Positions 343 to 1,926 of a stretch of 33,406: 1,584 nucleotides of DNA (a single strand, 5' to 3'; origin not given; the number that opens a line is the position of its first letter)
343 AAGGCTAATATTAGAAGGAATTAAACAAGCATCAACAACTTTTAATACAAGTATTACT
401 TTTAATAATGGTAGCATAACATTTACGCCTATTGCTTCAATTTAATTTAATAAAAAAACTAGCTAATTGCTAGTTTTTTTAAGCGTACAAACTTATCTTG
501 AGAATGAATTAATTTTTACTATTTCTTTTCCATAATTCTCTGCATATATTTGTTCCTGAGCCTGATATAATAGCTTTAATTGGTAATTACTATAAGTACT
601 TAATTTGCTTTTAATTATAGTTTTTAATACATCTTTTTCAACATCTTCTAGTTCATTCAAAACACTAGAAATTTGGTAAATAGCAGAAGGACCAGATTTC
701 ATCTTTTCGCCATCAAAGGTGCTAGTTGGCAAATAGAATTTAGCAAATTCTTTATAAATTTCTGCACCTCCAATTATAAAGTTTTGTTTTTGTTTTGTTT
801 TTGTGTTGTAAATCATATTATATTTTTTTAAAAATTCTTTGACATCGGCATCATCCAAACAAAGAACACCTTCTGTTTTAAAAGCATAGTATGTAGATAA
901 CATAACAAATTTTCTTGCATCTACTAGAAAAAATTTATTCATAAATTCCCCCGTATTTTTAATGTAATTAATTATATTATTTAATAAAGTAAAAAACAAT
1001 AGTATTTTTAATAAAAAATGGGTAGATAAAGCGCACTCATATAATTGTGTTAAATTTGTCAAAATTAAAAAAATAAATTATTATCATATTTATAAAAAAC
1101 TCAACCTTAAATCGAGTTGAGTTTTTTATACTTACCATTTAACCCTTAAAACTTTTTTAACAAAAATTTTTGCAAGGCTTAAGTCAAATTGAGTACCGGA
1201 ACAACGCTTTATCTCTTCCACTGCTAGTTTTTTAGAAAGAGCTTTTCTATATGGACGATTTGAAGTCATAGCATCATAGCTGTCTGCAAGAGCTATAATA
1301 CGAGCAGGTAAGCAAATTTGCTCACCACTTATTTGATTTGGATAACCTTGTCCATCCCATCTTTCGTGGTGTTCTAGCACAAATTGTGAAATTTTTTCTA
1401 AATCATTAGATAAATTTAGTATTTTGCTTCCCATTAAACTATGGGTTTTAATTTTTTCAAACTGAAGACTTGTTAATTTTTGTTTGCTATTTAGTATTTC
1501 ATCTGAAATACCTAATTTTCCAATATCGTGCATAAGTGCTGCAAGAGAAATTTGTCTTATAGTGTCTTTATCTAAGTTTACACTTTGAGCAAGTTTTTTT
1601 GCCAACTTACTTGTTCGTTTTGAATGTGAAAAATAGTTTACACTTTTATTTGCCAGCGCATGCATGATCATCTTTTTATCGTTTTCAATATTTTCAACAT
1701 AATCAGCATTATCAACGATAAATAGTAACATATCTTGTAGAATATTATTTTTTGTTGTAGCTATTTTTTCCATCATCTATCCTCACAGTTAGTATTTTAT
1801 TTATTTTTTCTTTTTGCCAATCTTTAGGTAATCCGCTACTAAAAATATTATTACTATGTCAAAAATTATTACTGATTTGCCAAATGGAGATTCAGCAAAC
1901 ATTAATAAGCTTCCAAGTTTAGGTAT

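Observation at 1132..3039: Compact operon coupling a short TasA-like fibre protein, its dedicated SipW peptidase and an HD-GYP phosphodiesterase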

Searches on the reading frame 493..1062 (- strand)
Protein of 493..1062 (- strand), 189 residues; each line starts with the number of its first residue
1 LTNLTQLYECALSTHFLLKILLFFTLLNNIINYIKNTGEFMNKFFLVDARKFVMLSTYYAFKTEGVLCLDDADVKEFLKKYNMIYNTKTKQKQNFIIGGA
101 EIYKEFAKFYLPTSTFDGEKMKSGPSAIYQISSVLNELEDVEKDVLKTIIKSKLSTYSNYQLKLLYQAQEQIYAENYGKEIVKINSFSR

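Call 3: search_protein_families(library=pfam, proteins=[window:493-1062:-], max_evalue=0.1)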
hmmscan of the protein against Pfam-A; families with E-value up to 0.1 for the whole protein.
window:493-1062:- (189 aa): 2 families
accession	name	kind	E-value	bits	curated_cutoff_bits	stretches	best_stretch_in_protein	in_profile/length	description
PF00186.24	DHFR_1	-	0.0013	18.9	25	1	75-108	73-106/159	Dihydrofolate reductase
PF03997.17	VPS28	-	0.051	13.8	24.5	0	131-188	4-59/188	VPS28 protein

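Call 7: search_protein_families(library=ncbifam, proteins=[window:493-1062:-], max_evalue=0.1)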
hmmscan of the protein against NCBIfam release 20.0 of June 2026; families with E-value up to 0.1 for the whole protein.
window:493-1062:- (189 aa): 0 families

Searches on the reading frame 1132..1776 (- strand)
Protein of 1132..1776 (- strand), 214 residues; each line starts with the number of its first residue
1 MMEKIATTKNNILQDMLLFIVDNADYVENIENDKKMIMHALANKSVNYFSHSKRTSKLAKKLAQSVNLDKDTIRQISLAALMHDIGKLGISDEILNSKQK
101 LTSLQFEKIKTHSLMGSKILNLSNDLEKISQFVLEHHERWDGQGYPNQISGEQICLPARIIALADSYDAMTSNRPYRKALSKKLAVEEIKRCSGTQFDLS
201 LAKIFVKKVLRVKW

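Call 3: search_protein_families(library=pfam, proteins=[window:1132-1776:-], max_evalue=0.1)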
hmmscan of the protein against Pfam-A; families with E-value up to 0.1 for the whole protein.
window:1132-1776:- (214 aa): 5 families
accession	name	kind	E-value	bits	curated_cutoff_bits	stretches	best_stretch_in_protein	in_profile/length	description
PF13487.12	HD_5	-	9.8e-37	126.7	27.2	1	36-200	2-169/170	HD domain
PF01966.28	HD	-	7.1e-23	81.6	22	1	48-170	1-116/116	HD domain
PF08668.18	HDOD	-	1.3e-05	25.2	22.9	1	45-116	92-161/196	HDOD domain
PF18019.7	Cas3_HD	-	0.019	15.4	23.1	1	53-138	32-130/207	Cas3, HD domain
PF18497.6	RNase_3_N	-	0.033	14.6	26.8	0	66-110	46-93/95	Ribonuclease III N-terminal domain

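Call 7: search_protein_families(library=ncbifam, proteins=[window:1132-1776:-], max_evalue=0.1)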
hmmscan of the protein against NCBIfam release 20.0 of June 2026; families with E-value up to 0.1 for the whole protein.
window:1132-1776:- (214 aa): 12 families
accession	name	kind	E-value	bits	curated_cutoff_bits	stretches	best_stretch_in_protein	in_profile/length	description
NF053512.1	nitric_RR_NosR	exception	3.2e-38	131.8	400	1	29-209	173-354/422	response regulator c-di-GMP phosphodiesterase, NosR family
TIGR00277.1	HDIG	domain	5.6e-09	35.7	27.6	1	47-138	4-83/84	HDIG domain-containing metalloprotein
NF005519.0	PRK07152.1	equivalog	6.1e-07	28.7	315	1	12-121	170-269/361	nicotinate-nucleotide adenylyltransferase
TIGR02621.3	cas3_GSU0051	exception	4e-06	25.9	400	1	41-87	664-710/854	type I-G CRISPR-associated helicase/endonuclease Cas3g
TIGR01596.1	cas3_HD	equivalog_domain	0.00015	21.8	43.45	1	51-139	4-103/178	CRISPR-associated endonuclease Cas3''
TIGR02578.2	cas_TM1811_Csm1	equivalog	0.00016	20.5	170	1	75-173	3-81/753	type III-A CRISPR-associated protein Cas10/Csm1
NF045665.1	NTPtran_DVU1551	equivalog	0.00036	19.7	315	1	35-109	205-280/359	DVU_1551 family NTP transferase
TIGR02985.1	Sig70_bacteroi1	subfamily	0.00084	19.6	126.4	1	9-70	28-89/162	RNA polymerase sigma-70 factor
TIGR03319.1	RNase_Y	equivalog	0.0032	16.1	454.35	1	46-109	328-387/514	ribonuclease Y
NF009343.0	PRK12703.1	equivalog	0.012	14.5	434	1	42-88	182-225/339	tRNA (cytidine(56)-2'-O)-methyltransferase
TIGR03276.1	Phn-HD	hypoth_equivalog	0.031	13.8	214.6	1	48-114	26-83/179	phosphonate degradation HD-domain oxygenase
TIGR00488.1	TIGR00488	equivalog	0.054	13.4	70.15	0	48-96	9-54/173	bis(5'-nucleosyl)-tetraphosphatase (symmetrical) YqeK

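Call 67: search_solved_structures(query=window:1132-1776:-, max_evalue=0.00001, show_alignments=2)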
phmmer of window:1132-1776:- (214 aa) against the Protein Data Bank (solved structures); distinct sequences matched with E-value up to 0.00001: 5.
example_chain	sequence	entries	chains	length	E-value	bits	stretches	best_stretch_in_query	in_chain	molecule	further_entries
4mcw_A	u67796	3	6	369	3.8e-32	115.1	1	36-209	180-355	Metal dependent phosphohydrolase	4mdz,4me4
5z7c_A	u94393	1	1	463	1e-30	110.4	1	48-188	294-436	3'3'-cGAMP-specific phosphodiesterase 3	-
4r8z_A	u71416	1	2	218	7.8e-23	84.7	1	58-206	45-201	Cyclic di-GMP phosphodiesterase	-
9rbz_A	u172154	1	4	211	7.2e-15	58.7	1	38-202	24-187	HD domain/sensory box protein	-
9rc0_A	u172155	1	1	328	2.2e-14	57.1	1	38-202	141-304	HD domain/sensory box protein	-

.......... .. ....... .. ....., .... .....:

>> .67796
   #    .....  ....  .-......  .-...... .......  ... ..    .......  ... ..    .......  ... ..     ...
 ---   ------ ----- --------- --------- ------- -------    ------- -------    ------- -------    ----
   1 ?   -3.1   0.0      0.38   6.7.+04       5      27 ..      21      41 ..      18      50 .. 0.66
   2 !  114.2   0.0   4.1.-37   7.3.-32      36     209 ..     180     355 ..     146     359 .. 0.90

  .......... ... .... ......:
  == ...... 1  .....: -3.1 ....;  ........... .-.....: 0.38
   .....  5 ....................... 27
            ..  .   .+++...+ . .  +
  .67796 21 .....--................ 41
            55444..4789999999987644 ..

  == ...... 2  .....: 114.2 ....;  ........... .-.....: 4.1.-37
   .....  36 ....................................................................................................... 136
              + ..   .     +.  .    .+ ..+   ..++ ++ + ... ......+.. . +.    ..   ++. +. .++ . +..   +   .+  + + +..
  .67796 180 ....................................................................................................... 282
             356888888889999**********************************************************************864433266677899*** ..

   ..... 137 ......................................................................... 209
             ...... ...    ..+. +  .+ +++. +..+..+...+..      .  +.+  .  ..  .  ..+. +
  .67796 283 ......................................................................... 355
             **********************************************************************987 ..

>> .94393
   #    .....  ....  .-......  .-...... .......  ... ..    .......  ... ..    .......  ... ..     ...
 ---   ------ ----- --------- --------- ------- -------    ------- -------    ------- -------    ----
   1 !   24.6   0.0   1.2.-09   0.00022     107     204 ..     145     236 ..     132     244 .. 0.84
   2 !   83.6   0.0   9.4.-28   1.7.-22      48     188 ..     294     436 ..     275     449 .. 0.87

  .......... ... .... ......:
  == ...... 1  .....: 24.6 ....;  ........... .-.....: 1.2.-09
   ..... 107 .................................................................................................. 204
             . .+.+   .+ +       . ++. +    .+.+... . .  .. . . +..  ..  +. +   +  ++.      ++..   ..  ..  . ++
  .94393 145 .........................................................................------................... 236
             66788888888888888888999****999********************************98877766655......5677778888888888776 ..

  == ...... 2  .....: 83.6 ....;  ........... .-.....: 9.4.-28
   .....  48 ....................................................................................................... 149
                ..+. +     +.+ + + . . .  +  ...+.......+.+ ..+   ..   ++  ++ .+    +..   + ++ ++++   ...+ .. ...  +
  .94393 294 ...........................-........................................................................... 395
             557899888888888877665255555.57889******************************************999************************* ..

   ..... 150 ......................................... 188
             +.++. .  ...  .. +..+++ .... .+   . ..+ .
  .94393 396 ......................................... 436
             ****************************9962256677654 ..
